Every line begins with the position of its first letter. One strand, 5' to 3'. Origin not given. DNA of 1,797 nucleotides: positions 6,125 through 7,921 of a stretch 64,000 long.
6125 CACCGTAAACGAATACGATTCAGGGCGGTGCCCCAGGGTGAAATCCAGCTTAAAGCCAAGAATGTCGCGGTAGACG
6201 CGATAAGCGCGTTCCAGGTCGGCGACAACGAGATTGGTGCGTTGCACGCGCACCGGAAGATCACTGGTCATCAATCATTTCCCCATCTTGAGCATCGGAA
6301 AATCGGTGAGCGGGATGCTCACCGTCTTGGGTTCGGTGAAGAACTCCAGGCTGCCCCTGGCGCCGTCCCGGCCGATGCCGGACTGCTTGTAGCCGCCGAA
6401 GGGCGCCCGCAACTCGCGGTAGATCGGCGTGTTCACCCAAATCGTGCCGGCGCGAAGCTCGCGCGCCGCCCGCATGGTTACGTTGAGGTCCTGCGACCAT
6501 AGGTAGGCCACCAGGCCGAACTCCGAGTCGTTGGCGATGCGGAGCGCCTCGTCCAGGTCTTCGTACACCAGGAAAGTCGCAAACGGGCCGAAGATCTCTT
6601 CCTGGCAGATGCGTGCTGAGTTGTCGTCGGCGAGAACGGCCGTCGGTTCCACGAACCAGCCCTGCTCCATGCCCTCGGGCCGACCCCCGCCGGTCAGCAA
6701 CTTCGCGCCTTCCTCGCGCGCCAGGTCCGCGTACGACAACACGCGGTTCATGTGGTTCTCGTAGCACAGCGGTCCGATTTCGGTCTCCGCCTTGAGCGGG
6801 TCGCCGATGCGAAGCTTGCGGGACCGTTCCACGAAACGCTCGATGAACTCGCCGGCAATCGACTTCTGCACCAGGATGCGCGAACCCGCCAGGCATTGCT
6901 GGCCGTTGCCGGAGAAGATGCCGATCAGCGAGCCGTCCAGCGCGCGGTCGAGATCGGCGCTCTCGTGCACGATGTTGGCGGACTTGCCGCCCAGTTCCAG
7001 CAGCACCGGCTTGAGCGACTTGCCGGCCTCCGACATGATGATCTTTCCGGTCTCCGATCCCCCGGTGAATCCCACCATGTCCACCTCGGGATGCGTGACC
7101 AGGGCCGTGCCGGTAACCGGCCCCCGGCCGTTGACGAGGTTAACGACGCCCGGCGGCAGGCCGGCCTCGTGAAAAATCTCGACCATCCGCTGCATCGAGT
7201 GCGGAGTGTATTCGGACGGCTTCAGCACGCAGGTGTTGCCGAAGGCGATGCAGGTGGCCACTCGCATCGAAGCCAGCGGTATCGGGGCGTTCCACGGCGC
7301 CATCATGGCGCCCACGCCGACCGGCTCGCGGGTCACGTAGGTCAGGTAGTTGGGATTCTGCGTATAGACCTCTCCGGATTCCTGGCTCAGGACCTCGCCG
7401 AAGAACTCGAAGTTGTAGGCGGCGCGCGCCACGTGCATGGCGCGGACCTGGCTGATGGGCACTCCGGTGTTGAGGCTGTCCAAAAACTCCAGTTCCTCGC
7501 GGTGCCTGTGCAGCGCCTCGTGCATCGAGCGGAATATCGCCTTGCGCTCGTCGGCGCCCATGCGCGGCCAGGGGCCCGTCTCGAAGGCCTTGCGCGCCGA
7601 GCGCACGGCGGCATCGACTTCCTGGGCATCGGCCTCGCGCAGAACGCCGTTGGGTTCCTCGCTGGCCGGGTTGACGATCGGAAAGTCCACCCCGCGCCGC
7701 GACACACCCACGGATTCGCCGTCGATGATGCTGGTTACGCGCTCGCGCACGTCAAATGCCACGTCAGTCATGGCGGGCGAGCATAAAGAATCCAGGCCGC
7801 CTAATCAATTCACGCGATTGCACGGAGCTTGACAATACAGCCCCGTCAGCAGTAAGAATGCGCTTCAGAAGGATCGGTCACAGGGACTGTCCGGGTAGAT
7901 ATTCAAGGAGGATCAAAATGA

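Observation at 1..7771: Biotin genes joined to an aldehyde dehydrogenase / VOC / ActP-like uptake module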

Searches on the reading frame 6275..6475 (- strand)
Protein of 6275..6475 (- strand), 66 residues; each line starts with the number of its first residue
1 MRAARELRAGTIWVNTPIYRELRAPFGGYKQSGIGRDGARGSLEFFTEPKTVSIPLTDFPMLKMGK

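Call 57: search_solved_structures(query=window:6275-6475:-, max_evalue=1e-8, show_alignments=5)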
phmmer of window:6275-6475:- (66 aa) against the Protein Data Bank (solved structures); distinct sequences matched with E-value up to 1e-8: 24.
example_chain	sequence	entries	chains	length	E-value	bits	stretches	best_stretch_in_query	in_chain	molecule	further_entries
4u3w_A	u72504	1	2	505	1.2e-11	47.2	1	2-54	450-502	2-aminomuconate 6-semialdehyde dehydrogenase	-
4oe2_A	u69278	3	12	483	1.5e-11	46.9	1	2-53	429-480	2-aminomuconate 6-semialdehyde dehydrogenase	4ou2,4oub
4npi_A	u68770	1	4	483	1.5e-11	46.9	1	2-53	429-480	2-aminomuconate 6-semialdehyde dehydrogenase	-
4i1w_A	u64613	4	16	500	1.6e-11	46.8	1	2-53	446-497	2-aminomuconate 6-semialdehyde dehydrogenase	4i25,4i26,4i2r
5kj5_A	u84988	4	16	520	1.7e-11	46.7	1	2-53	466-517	2-aminomuconate 6-semialdehyde dehydrogenase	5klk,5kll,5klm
5kln_A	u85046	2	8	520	1.7e-11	46.7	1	2-53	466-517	2-aminomuconate 6-semialdehyde dehydrogenase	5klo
7kqv_A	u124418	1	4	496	2.9e-11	46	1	4-58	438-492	Aldehyde dehydrogenase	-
4qf6_A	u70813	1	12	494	4.2e-10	42.3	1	3-54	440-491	Aldehyde dehydrogenase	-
5gtk_A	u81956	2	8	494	4.2e-10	42.3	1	3-54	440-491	Betaine-aldehyde dehydrogenase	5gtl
4qet_A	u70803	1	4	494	4.2e-10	42.3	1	3-54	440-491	Aldehyde dehydrogenase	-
5gt6_A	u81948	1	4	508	4.3e-10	42.3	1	3-54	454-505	Betaine-aldehyde dehydrogenase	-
4pxl_A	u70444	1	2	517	9.2e-10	41.2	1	4-61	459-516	Cytosolic aldehyde dehydrogenase RF2C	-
2d4e_A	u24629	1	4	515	1.3e-09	40.7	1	2-66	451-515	5-carboxymethyl-2-hydroxymuconate semialdehyde dehydrogenase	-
7bzv_A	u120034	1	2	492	2.1e-09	40.1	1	3-54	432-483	2-aminomuconic 6-semialdehyde dehydrogenase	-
4lih_A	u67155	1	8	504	2.4e-09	39.9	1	4-54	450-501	Gamma-glutamyl-gamma-aminobutyraldehyde dehydrogenase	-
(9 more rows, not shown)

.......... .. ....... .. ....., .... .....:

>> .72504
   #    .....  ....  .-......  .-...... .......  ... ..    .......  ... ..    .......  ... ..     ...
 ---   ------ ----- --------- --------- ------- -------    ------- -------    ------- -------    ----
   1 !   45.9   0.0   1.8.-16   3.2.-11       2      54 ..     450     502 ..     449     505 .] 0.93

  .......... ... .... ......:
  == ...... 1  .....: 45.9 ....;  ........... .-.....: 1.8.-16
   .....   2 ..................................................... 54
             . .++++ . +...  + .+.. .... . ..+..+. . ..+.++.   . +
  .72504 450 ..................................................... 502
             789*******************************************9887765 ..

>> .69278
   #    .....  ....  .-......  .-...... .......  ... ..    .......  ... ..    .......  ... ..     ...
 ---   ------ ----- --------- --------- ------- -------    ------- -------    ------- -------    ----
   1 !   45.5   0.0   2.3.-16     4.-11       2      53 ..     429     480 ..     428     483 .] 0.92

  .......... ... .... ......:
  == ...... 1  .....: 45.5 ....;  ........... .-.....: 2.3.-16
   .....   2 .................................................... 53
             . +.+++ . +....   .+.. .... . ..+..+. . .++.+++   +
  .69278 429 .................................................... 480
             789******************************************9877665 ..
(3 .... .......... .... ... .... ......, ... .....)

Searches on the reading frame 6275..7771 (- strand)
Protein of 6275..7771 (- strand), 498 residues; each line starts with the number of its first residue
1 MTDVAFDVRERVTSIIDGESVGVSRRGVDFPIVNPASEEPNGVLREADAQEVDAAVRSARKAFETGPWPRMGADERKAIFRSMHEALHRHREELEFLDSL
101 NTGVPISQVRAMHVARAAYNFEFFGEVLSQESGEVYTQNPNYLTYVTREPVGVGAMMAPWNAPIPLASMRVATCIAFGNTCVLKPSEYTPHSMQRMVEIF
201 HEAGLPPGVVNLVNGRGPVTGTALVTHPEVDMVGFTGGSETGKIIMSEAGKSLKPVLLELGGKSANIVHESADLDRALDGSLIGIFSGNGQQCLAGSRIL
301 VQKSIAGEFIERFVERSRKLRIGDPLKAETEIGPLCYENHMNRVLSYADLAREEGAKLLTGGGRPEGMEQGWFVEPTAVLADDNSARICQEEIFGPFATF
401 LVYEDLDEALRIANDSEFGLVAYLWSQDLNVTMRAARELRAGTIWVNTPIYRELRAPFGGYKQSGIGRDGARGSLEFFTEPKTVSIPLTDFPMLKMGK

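Call 5: search_protein_families(library=ncbifam, proteins=[window:6275-7771:-])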
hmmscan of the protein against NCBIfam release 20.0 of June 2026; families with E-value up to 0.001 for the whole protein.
window:6275-7771:- (498 aa): 44 families (the best 25 are shown)
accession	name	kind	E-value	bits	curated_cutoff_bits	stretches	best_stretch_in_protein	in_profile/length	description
TIGR02299.1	HpaE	equivalog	1.9e-155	518.2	638.35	1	14-498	3-488/488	5-carboxymethyl-2-hydroxymuconate semialdehyde dehydrogenase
TIGR01804.1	BADH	equivalog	1.9e-132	442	668.6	1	16-481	2-466/467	betaine-aldehyde dehydrogenase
TIGR03216.1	OH_muco_semi_DH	equivalog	3.1e-124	415.2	693.25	1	15-486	4-479/481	2-hydroxymuconic semialdehyde dehydrogenase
NF009725.0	PRK13252.1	equivalog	2.8e-123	411.9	593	1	13-491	8-484/488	betaine-aldehyde dehydrogenase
NF010000.0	PRK13473.1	subfamily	3.6e-114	382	615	1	14-485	5-471/475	aminobutyraldehyde dehydrogenase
NF045735.1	PaDhStyDPseudo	equivalog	2.6e-112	375.9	850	1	14-486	5-481/483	phenylacetaldehyde dehydrogenase StyD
NF045736.1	PaDhStyDRhodo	equivalog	2.7e-111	372.5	800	1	28-486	18-477/479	phenylacetaldehyde dehydrogenase StyD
NF007352.0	PRK09847.1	equivalog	4e-108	362.1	850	1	26-488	33-493/495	aldehyde dehydrogenase PuuC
NF050026.1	AcaldDHExaC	equivalog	1.6e-104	350.3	900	1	7-484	11-491/503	acetaldehyde dehydrogenase ExaC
TIGR04284.1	aldehy_Rv0768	hypoth_equivalog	3.4e-102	342.9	775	1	15-485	4-477/480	aldehyde dehydrogenase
TIGR01780.1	SSADH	subfamily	1.1e-101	341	646.35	1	32-480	1-446/448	succinate-semialdehyde dehydrogenase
NF052305.1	DioxValDhHalo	equivalog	1.2e-99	334.5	750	1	13-484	6-479/483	2,5-dioxovalerate dehydrogenase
NF042993.1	AlphKGSA_gudD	equivalog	5.8e-99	332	770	1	29-486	20-480/481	alpha-ketoglutaric semialdehyde dehydrogenase GucD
NF040648.1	lactal_redase_Meth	equivalog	5e-95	319.2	650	1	27-486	10-462/463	lactaldehyde dehydrogenase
NF002852.0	PRK03137.1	subfamily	1.4e-94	317.7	648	1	10-485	35-511/514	L-glutamate gamma-semialdehyde dehydrogenase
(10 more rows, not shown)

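Call 6: search_protein_families(library=pfam, proteins=[window:6275-7771:-])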
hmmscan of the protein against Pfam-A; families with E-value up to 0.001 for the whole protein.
window:6275-7771:- (498 aa): 1 family
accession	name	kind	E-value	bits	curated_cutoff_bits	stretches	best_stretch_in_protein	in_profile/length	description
PF00171.27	Aldedh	-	2.7e-155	517.9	23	1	29-484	8-461/461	Aldehyde dehydrogenase family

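Call 21: find_homologous_proteins(query=window:6275-7771:-, max_evalue=1e-100)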
Query window:6275-7771:- (498 aa): 3195 proteins with E <= 1e-100 among 8000 candidates; the best 120 are listed. Only proteins of 273 to 872 residues were searched: fused or split forms outside these lengths cannot appear, so this answer is no evidence that the protein stands alone or is whole; lengths 'longer' or 'shorter' looks for them.
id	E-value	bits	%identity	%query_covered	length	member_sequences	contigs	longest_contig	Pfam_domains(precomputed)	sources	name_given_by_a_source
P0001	0.0e+0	1093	96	100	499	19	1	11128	PF00171.28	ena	-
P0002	0.0e+0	1048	92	99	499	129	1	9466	PF00171.28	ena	-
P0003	0.0e+0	1042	91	100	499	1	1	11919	PF00171.28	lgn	-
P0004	0.0e+0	1021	90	99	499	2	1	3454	PF00171.28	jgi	-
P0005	0.0e+0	1014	88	99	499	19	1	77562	PF00171.28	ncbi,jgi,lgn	-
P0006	0.0e+0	1013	89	100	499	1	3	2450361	PF00171.28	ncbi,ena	ncbi:aldehyde dehydrogenase [Candidatus Foliamicus sp.]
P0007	1.9e-297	1005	88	99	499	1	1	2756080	PF00171.28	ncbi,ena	-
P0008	1.8e-295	998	88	99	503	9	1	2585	PF00171.28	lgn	-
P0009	5.7e-229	779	69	99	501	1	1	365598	PF00171.28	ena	-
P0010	3.5e-225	767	68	99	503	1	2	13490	PF00171.28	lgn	-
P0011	1.6e-224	764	69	99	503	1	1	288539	PF00171.28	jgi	jgi:acyl-CoA reductase-like NAD-dependent aldehyde dehydrogenase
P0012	1.8e-224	764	69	99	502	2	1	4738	PF00171.28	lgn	-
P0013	3.3e-224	763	68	100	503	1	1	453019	PF00171.28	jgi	jgi:acyl-CoA reductase-like NAD-dependent aldehyde dehydrogenase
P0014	6.5e-222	756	67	99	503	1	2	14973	PF00171.28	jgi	jgi:acyl-CoA reductase-like NAD-dependent aldehyde dehydrogenase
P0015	6.6e-222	756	67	99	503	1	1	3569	PF00171.28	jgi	jgi:acyl-CoA reductase-like NAD-dependent aldehyde dehydrogenase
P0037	4.4e-218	743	67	99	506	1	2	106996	PF00171.28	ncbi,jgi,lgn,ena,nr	ncbi:MAG: aldehyde dehydrogenase [Steroidobacteraceae bacterium]|jgi:acyl-CoA reductase-like NAD-dep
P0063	9.9e-217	739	65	99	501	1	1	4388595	PF00171.28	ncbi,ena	-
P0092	2.8e-215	734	67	97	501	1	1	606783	PF00171.28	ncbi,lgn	-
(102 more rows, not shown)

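Call 22: search_solved_structures(query=window:6275-7771:-, max_evalue=1e-100)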
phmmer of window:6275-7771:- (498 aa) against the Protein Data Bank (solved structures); distinct sequences matched with E-value up to 1e-100: 24.
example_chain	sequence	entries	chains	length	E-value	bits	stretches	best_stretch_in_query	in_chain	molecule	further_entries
2d4e_A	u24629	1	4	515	3.2e-118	398.9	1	14-498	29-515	5-carboxymethyl-2-hydroxymuconate semialdehyde dehydrogenase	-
5gtk_A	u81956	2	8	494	7.5e-112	377.9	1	8-486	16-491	Betaine-aldehyde dehydrogenase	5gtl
5gt6_A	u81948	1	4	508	8.3e-112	377.8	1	8-486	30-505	Betaine-aldehyde dehydrogenase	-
4o6r_A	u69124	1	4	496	1.1e-111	377.3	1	15-486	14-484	Aldehyde Dehydrogenase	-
4go4_A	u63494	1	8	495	2.2e-111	376.4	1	17-486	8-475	Putative gamma-hydroxymuconic semialdehyde dehydrogenase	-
4go3_A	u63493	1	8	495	2.2e-111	376.3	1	17-486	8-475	Putative gamma-hydroxymuconic semialdehyde dehydrogenase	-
4qf6_A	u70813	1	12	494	3.7e-111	375.6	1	8-486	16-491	Aldehyde dehydrogenase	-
4qet_A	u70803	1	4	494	6.9e-111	374.7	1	8-486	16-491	Aldehyde dehydrogenase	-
4zxu_A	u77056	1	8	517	8.2e-105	354.7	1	15-481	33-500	Betaine-aldehyde dehydrogenase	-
4zwl_A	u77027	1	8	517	1.2e-104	354.2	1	15-481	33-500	Betaine-aldehyde dehydrogenase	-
5eyu_A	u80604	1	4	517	1.7e-104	353.6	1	15-481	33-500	Betaine aldehyde dehydrogenase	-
5dib_A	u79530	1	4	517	2e-104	353.4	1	15-481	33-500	Betaine aldehyde dehydrogenase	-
5ez4_A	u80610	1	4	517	2e-104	353.4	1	15-481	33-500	Betaine aldehyde dehydrogenase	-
4mpb_A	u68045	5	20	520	2.5e-104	353.1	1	15-481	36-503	Betaine aldehyde dehydrogenase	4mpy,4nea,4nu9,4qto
4lih_A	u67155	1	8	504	1.6e-103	350.5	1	15-486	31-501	Gamma-glutamyl-gamma-aminobutyraldehyde dehydrogenase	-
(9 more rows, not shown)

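Call 23: find_encoding_contigs(protein=P0009, flank=8000, max_places=1)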
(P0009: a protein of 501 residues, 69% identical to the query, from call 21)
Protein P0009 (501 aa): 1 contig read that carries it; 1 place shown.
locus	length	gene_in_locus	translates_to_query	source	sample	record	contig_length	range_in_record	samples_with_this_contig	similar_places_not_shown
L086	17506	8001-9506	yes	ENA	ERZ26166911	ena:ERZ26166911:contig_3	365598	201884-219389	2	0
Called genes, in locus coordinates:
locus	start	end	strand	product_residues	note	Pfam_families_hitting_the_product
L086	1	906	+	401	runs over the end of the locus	PF00083:Sugar_tr, PF07690:MFS_1, PF05977:MFS_3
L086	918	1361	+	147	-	PF13474:SnoaL_3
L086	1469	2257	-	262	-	PF00106:adh_short, PF08659:KR (weak), PF23441:SDR (weak), PF01370:Epimerase (weak), PF13561:adh_short_C2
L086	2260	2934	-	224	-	-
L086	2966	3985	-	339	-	PF16884:ADH_N_2, PF00107:ADH_zinc_N, PF13602:ADH_zinc_N_2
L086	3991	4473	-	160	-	PF00578:AhpC-TSA, PF08534:Redoxin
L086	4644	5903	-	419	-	PF06808:DctM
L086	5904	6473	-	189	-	PF04290:DctQ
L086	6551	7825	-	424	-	PF00083:Sugar_tr (weak), PF07690:MFS_1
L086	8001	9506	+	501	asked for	PF00171:Aldedh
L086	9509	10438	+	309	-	PF19300:BPD_transp_1_N (weak), PF00528:BPD_transp_1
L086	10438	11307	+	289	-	PF00528:BPD_transp_1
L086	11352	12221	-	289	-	PF00561:Abhydrolase_1, PF12697:Abhydrolase_6 (weak)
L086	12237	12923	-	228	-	PF02627:CMD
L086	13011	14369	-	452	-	PF05598:DUF772, PF01609:DDE_Tnp_1, PF13751:DDE_Tnp_1_6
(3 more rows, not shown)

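Call 24: find_encoding_contigs(protein=P0013, flank=8000, max_places=1)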
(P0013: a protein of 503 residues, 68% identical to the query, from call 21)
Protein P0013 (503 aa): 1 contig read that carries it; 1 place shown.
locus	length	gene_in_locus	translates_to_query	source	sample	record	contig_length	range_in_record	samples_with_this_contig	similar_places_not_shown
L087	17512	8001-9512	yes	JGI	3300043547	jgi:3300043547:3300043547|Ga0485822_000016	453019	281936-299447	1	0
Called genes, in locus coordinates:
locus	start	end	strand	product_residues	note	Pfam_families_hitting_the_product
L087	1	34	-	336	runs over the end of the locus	PF16884:ADH_N_2, PF00107:ADH_zinc_N, PF13602:ADH_zinc_N_2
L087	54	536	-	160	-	PF00578:AhpC-TSA, PF08534:Redoxin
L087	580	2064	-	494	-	PF07969:Amidohydro_3 (weak), PF01979:Amidohydro_1, PF07969:Amidohydro_3 (weak)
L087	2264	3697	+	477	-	PF01262:AlaDh_PNT_C (faint), PF00890:FAD_binding_2 (weak), PF13450:NAD_binding_8 (weak), PF01593:Amino_oxidase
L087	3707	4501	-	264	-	-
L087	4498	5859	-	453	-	PF00083:Sugar_tr (weak), PF07690:MFS_1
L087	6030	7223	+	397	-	PF01494:FAD_binding_3, PF13450:NAD_binding_8 (weak)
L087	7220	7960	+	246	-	PF01177:Asp_Glu_race (faint), PF17645:Amdase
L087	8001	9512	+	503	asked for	PF00171:Aldedh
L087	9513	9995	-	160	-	PF00903:Glyoxalase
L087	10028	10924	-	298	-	PF12697:Abhydrolase_6 (faint), PF00561:Abhydrolase_1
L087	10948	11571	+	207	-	PF02798:GST_N, PF13417:GST_N_3, PF13409:GST_N_2, PF00043:GST_C, PF14497:GST_C_3 (weak)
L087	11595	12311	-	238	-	-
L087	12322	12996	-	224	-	-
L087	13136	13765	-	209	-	PF00392:GntR, PF07729:FCD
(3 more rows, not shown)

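Call 25: find_encoding_contigs(protein=P0063, flank=8000, max_places=1)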
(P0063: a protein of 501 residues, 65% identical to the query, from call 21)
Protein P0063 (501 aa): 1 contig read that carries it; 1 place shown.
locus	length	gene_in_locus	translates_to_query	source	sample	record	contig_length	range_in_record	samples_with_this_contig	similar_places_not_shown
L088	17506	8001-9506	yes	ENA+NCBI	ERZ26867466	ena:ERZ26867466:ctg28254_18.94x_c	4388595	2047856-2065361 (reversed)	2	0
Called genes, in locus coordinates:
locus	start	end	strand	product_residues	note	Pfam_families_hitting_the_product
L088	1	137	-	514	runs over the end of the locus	PF07969:Amidohydro_3 (faint), PF01979:Amidohydro_1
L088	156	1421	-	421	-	PF06808:DctM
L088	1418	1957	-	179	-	PF04290:DctQ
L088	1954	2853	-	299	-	PF08894:DUF1838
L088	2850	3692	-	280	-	PF00392:GntR, PF07702:UTRA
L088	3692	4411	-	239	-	PF00106:adh_short, PF01370:Epimerase, PF08659:KR, PF13561:adh_short_C2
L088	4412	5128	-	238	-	PF03070:TENA_THI-4, PF14518:Haem_oxygenas_2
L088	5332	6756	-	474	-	PF20695:UbiD_N (weak), PF01977:UbiD, PF20696:UbiD_C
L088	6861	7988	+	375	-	PF01739:CheR (faint), PF01209:Ubie_methyltran (weak), PF05175:MTS, PF13489:Methyltransf_23, PF08241:Methyltransf_11, PF08242:Methyltransf_12, PF13649:Methyltransf_25, PF13847:Methyltransf_31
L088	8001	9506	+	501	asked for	PF00171:Aldedh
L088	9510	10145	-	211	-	PF00903:Glyoxalase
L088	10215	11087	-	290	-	PF00561:Abhydrolase_1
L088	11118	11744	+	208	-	PF02798:GST_N, PF13417:GST_N_3 (weak), PF13409:GST_N_2, PF14497:GST_C_3 (weak), PF00043:GST_C, PF13410:GST_C_2 (weak)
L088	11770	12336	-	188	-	PF02627:CMD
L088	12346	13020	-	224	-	-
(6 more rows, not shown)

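Call 26: find_encoding_contigs(protein=P0092, flank=8000, max_places=1)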
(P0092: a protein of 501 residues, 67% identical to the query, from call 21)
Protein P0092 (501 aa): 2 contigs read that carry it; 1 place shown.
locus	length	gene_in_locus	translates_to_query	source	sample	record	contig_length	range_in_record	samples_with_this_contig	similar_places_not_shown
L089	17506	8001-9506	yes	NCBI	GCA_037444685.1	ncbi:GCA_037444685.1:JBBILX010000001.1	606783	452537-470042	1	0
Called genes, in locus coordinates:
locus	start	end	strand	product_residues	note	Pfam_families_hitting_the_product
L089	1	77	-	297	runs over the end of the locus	PF08894:DUF1838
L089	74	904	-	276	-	PF00392:GntR, PF07702:UTRA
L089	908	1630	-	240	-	PF00106:adh_short, PF01370:Epimerase, PF08659:KR (weak), PF13561:adh_short_C2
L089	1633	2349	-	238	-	PF03070:TENA_THI-4, PF14518:Haem_oxygenas_2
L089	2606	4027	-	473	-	PF20695:UbiD_N, PF01977:UbiD, PF20696:UbiD_C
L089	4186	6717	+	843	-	PF07715:Plug, PF00593:TonB_dep_Rec_b-barrel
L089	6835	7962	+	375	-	PF13489:Methyltransf_23, PF01209:Ubie_methyltran (weak), PF05175:MTS, PF08241:Methyltransf_11, PF08242:Methyltransf_12, PF13649:Methyltransf_25, PF13847:Methyltransf_31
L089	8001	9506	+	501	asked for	PF00171:Aldedh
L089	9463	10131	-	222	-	PF00903:Glyoxalase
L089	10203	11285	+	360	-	PF00795:CN_hydrolase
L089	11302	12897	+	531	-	PF00496:SBP_bac_5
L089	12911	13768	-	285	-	PF00561:Abhydrolase_1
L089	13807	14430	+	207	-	PF02798:GST_N, PF13417:GST_N_3, PF13409:GST_N_2, PF14497:GST_C_3 (weak), PF00043:GST_C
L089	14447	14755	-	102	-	-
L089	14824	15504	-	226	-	-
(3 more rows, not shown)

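Call 27: find_encoding_contigs(protein=P0037, flank=8000, max_places=1)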
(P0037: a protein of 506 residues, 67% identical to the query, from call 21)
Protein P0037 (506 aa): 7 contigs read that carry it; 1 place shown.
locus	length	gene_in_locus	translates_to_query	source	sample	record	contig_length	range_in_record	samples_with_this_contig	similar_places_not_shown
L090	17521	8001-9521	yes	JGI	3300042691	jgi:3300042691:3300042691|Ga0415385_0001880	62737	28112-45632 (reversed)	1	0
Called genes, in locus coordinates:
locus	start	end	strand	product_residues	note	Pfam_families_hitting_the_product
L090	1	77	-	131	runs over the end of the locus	PF01124:MAPEG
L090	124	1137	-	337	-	PF16884:ADH_N_2, PF00107:ADH_zinc_N, PF13602:ADH_zinc_N_2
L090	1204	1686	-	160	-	PF00578:AhpC-TSA, PF08534:Redoxin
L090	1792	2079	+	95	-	-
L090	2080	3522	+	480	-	PF00890:FAD_binding_2 (weak), PF01266:DAO (faint), PF07992:Pyr_redox_2 (faint), PF12831:FAD_oxidored (faint), PF01593:Amino_oxidase, PF13450:NAD_binding_8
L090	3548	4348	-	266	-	-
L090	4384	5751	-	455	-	PF07690:MFS_1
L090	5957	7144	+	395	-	PF01266:DAO (faint), PF01494:FAD_binding_3, PF03486:HI0933_like (faint), PF13450:NAD_binding_8 (weak)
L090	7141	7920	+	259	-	PF17645:Amdase (weak)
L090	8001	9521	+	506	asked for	PF00171:Aldedh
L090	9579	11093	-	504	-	PF05977:MFS_3 (faint), PF07690:MFS_1, PF12832:MFS_1_like (weak)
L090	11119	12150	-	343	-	PF25917:BSH_RND (weak), PF25885:HH_EMRA (weak), PF25963:Beta-barrel_AAEA (faint), PF25954:Beta-barrel_RND_2 (weak)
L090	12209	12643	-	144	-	PF01047:MarR, PF12802:MarR_2, PF13412:HTH_24 (weak), PF13463:HTH_27 (weak)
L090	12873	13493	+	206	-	PF02798:GST_N, PF13417:GST_N_3 (weak), PF13409:GST_N_2, PF00043:GST_C, PF14497:GST_C_3, PF13410:GST_C_2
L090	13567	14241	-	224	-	-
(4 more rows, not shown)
